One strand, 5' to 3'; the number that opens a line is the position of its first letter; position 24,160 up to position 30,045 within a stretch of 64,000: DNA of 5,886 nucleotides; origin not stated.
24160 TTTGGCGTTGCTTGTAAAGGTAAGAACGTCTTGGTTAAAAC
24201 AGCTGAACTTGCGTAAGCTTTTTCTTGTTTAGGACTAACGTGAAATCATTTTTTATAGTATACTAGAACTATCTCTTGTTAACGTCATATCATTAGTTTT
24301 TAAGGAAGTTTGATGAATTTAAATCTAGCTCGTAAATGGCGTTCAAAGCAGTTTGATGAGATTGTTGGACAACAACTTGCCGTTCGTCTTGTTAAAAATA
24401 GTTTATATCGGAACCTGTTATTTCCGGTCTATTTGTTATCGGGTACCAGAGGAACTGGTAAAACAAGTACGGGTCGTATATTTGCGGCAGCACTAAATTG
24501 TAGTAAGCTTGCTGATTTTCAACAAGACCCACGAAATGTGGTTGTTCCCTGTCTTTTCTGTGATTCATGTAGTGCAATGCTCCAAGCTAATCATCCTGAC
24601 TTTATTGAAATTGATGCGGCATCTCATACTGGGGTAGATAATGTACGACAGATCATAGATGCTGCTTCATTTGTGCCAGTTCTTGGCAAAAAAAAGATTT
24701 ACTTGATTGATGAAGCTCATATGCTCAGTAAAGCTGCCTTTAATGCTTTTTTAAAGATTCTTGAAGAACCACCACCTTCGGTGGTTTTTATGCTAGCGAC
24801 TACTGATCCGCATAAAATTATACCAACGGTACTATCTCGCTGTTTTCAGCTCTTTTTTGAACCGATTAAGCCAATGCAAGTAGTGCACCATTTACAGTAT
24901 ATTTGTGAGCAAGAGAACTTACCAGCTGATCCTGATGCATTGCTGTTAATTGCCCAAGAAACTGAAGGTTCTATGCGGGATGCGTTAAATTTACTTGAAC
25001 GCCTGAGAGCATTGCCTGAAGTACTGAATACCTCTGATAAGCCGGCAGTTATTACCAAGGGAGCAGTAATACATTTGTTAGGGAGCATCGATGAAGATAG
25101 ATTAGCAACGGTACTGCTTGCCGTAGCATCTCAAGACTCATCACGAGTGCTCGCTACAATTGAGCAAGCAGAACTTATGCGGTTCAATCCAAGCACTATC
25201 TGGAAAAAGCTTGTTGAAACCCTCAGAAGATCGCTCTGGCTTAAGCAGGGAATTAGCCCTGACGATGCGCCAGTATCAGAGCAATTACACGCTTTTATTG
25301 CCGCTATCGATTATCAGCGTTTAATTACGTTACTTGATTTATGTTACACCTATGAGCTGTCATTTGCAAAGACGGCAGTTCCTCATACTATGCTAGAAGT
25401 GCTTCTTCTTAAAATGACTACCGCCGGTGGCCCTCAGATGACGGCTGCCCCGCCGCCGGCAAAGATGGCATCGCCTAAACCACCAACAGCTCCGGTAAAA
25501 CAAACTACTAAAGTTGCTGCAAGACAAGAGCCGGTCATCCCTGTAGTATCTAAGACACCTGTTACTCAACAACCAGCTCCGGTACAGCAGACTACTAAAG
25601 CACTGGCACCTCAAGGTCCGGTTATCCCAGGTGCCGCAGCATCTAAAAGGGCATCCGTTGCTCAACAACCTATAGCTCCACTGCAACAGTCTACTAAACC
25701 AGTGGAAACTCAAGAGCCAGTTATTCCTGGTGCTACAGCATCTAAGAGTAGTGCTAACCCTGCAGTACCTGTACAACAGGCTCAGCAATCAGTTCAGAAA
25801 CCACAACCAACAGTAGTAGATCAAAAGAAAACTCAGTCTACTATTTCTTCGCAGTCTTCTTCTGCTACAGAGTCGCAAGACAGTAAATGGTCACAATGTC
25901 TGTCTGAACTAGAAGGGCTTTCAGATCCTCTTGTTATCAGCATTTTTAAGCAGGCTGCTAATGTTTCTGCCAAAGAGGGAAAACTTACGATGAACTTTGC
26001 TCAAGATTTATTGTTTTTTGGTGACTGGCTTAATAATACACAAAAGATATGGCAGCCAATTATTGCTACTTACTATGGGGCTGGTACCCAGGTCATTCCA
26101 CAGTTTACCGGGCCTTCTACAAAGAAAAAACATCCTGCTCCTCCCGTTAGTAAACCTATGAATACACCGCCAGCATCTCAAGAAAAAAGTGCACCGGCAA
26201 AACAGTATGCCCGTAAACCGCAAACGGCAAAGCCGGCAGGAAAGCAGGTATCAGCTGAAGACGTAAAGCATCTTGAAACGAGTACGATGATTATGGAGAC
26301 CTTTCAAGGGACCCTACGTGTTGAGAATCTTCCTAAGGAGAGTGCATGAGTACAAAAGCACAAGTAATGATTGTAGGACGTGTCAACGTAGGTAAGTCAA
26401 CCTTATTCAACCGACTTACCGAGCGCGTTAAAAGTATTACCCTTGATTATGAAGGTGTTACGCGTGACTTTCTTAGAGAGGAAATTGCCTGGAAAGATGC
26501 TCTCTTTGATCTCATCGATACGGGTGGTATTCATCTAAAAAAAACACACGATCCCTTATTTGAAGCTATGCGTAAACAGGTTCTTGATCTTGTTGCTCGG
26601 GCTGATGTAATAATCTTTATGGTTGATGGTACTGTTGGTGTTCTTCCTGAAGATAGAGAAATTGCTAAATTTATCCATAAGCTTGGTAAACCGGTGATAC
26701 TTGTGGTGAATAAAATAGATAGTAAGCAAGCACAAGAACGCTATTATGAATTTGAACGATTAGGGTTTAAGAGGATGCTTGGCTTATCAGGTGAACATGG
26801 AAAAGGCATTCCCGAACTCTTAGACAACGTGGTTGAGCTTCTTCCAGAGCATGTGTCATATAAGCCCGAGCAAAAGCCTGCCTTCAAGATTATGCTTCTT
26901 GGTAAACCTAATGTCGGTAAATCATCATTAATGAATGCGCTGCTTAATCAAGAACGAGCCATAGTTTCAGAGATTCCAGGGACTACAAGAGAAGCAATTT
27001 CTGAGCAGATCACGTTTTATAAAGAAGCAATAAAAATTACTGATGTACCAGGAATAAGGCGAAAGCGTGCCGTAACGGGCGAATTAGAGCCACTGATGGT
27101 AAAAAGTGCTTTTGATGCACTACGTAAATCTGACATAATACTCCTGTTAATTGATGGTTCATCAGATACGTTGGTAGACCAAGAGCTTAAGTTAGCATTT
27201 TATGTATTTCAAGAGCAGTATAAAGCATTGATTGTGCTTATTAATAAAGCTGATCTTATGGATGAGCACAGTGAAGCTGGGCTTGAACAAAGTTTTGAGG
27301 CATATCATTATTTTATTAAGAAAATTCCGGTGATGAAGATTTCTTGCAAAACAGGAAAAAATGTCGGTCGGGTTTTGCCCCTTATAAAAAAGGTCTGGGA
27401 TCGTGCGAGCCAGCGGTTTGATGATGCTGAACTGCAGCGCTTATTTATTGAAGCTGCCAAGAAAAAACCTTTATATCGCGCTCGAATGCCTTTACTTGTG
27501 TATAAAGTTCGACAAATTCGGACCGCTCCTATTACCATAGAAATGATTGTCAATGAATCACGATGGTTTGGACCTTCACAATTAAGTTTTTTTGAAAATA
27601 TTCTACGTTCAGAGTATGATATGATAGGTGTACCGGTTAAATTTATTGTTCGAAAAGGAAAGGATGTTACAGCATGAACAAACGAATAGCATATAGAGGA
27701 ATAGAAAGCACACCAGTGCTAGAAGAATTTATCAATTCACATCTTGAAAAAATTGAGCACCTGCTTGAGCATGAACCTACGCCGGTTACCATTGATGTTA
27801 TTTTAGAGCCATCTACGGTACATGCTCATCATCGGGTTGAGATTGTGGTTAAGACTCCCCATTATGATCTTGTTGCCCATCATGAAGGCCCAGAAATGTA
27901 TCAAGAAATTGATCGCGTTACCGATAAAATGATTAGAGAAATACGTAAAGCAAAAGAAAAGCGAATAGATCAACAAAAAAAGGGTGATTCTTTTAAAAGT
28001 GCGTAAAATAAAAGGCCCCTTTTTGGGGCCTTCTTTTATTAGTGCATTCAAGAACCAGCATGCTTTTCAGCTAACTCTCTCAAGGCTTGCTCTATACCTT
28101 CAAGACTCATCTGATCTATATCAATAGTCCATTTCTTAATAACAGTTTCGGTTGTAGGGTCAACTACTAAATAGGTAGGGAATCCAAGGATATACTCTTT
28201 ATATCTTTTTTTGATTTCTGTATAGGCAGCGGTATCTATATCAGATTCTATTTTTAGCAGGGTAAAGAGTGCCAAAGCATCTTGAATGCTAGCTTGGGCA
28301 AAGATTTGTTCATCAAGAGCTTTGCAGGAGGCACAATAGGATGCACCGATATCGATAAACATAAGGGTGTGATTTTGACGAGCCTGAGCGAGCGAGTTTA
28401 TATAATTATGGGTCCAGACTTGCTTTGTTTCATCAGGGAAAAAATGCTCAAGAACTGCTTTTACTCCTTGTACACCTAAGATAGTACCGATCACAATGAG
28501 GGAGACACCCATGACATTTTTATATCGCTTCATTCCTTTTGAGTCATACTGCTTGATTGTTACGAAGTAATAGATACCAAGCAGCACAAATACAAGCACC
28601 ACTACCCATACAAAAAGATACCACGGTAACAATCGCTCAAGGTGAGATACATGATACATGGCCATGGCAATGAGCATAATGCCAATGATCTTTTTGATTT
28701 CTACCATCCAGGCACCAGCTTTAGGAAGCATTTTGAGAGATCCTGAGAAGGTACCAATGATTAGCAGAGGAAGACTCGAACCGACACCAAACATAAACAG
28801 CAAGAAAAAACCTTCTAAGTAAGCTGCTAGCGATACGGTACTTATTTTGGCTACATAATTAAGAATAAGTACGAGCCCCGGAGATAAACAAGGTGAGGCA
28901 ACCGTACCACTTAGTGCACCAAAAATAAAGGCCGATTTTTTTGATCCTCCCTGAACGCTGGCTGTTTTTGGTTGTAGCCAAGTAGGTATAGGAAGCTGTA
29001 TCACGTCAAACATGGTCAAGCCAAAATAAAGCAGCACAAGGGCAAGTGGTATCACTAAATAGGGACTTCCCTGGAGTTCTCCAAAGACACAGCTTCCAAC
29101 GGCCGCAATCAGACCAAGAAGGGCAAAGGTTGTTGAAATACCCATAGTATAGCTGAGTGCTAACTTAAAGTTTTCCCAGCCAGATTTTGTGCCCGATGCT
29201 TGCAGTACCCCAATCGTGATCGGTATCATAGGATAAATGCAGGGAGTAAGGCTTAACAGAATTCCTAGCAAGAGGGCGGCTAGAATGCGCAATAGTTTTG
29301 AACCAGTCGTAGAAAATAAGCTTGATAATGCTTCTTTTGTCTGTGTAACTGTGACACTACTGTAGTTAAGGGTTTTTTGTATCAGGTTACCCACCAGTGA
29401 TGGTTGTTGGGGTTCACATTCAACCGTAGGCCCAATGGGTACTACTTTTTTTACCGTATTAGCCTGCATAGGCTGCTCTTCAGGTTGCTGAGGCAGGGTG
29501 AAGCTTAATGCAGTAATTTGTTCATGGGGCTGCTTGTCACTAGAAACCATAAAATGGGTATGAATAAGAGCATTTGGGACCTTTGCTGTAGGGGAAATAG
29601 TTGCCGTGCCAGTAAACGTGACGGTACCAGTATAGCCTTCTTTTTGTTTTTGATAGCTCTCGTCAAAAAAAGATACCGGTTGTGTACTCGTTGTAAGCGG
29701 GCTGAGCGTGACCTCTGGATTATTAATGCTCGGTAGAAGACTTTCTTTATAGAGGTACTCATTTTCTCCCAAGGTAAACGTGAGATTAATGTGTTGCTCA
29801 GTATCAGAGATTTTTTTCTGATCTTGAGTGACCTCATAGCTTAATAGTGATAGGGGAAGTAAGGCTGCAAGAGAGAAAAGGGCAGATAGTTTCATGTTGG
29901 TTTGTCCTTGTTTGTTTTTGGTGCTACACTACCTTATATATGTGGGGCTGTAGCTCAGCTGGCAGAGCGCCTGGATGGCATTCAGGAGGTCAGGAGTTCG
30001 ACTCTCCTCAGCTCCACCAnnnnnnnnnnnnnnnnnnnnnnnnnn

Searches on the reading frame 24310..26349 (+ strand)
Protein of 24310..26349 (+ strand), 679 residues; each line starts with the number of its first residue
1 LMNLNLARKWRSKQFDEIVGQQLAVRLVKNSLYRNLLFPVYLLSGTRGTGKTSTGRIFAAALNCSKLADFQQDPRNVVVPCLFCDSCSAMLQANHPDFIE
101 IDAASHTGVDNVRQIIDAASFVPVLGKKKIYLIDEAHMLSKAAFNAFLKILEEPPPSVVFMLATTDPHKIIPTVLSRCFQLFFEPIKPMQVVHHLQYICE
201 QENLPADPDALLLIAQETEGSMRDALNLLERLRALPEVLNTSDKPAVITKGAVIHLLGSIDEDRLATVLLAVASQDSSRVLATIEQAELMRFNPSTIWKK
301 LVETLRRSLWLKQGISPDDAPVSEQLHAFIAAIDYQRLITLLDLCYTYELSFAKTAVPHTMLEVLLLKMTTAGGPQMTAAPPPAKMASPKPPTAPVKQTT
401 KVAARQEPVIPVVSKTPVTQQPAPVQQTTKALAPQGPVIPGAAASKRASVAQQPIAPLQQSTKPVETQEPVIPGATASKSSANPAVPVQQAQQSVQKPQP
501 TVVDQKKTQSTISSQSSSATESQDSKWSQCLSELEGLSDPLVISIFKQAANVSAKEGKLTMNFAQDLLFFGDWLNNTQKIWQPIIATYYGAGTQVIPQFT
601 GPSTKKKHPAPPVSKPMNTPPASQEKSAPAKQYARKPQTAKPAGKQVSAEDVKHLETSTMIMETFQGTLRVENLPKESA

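Call 86: search_protein_families(library=pfam, proteins=[window:24310-26349:+], max_evalue=0.001)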
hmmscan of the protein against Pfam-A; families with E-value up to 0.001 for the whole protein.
window:24310-26349:+ (679 aa): 8 families
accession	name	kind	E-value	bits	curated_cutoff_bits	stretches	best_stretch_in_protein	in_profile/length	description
PF13177.12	DNA_pol3_delta2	-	7.4e-37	127.2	27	1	21-186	2-160/161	DNA polymerase III, delta subunit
PF22608.2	DNAX_ATPase_lid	-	1.8e-12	47.3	27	1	190-230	1-41/49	DNA polymerase III clamp loader subunit, ATPase lid domain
PF00004.35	AAA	-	2.8e-11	44.4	21.2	1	41-180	1-125/131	ATPase family associated with various cellular activities (AAA)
PF21960.2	RCF1-5-like_lid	-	1.7e-05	25.1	27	1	195-230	3-39/43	RCF1/5-like, AAA+ ATPase lid domain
PF12169.13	DNA_pol3_gamma3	-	5.9e-05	23.3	24.4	1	249-371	2-129/143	DNA polymerase III subunits gamma and tau domain III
PF13401.12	AAA_22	-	6.2e-05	23.7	27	1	41-160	8-120/130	AAA domain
PF07728.20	AAA_5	-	0.00019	21.9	22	0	119-153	58-92/139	AAA domain (dynein-related subfamily)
PF13604.12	AAA_30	-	0.00048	20.4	27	0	41-160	21-121/191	AAA domain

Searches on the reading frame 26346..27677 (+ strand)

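Call 86: search_protein_families(library=pfam, proteins=[window:26346-27677:+], max_evalue=0.001)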
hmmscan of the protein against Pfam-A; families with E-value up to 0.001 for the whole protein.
window:26346-27677:+ (443 aa): 21 families
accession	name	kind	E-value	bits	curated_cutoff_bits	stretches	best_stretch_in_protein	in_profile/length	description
PF01926.29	MMR_HSR1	-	1.1e-54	183.7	21.9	2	6-123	1-113/113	50S ribosome-binding GTPase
PF02421.24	FeoB_N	-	7.8e-29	100.7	27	2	181-343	2-152/156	Ferrous iron transport protein B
PF00009.33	GTP_EFTU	-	7.7e-24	84.8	26.5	2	6-167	5-187/188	Elongation factor Tu GTP binding domain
PF00350.29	Dynamin_N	-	6e-14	52.9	27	0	182-215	1-34/168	Dynamin family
PF03193.22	RsgA_GTPase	-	5.9e-13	49.4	30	1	112-238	51-169/174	RsgA GTPase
PF00025.27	Arf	-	2.1e-10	40.8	22.3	1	177-343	12-166/174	ADP-ribosylation factor family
PF04548.22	AIG1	-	3.8e-10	39.9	27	1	181-308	2-133/212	AIG1 family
PF08477.19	Roc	-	4.7e-09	36.9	27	0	181-205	1-25/119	Ras of Complex, Roc, domain of DAPkinase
PF14714.11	KH_dom-like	-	6.1e-09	36.5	27.3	1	357-436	1-81/81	KH-domain-like of EngA bacterial GTPase enzymes, C-terminal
PF10662.15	PduV-EutP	-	6.4e-09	36.2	21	1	6-160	3-139/143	Ethanolamine utilisation - propanediol utilisation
PF09439.16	SRPRB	-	3.2e-08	33.6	25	1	3-110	2-96/178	Signal recognition particle receptor beta subunit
PF00071.28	Ras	-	2.1e-06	27.9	21.6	0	7-128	2-118/162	Ras family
PF13401.12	AAA_22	-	2.2e-06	28.4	27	0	3-84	4-84/130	AAA domain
PF16897.10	MMR_HSR1_Xtn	-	3.7e-06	27.3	35.2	0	290-352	53-102/106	C-terminal region of MMR_HSR1 domain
PF00735.24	Septin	-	1.4e-05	25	26.2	0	179-230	4-54/280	Septin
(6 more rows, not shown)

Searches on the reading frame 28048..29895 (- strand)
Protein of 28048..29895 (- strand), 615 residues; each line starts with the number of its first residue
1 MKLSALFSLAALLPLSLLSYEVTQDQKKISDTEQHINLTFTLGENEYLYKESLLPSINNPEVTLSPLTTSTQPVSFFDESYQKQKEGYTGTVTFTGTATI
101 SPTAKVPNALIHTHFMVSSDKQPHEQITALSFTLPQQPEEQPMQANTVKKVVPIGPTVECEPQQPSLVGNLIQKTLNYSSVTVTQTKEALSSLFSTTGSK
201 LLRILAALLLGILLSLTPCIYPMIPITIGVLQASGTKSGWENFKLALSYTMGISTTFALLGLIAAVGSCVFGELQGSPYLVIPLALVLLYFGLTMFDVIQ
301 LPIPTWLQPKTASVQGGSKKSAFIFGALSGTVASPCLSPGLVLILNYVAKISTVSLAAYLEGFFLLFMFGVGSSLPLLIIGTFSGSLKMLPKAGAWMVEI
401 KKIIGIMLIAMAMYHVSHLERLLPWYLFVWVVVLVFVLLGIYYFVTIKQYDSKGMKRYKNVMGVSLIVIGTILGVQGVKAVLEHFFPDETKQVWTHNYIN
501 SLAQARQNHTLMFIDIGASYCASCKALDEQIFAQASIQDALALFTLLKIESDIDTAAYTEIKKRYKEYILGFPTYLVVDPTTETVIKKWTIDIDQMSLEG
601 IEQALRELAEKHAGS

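Call 86: search_protein_families(library=pfam, proteins=[window:28048-29895:-], max_evalue=0.001)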
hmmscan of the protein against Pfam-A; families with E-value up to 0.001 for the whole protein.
window:28048-29895:- (615 aa): 5 families
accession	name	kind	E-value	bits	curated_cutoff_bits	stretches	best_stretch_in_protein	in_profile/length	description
PF02683.22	DsbD_TM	-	1.6e-41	142.5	27.1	1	203-418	4-217/219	Cytochrome C biogenesis protein transmembrane domain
PF13386.12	DsbD_2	-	2e-09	38.1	24.9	1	206-413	1-198/199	Cytochrome C biogenesis protein transmembrane region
PF13899.12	Thioredoxin_7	-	6.7e-09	36.2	27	1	494-580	2-83/83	Thioredoxin-like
PF11412.14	DsbD_N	-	6.1e-05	23.5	25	1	28-102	14-88/119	Thiol:disulfide interchange protein DsbD, N-terminal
PF03190.21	Thioredox_DsbH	-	0.00015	22.2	27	1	494-584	22-115/163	Protein of unknown function, DUF255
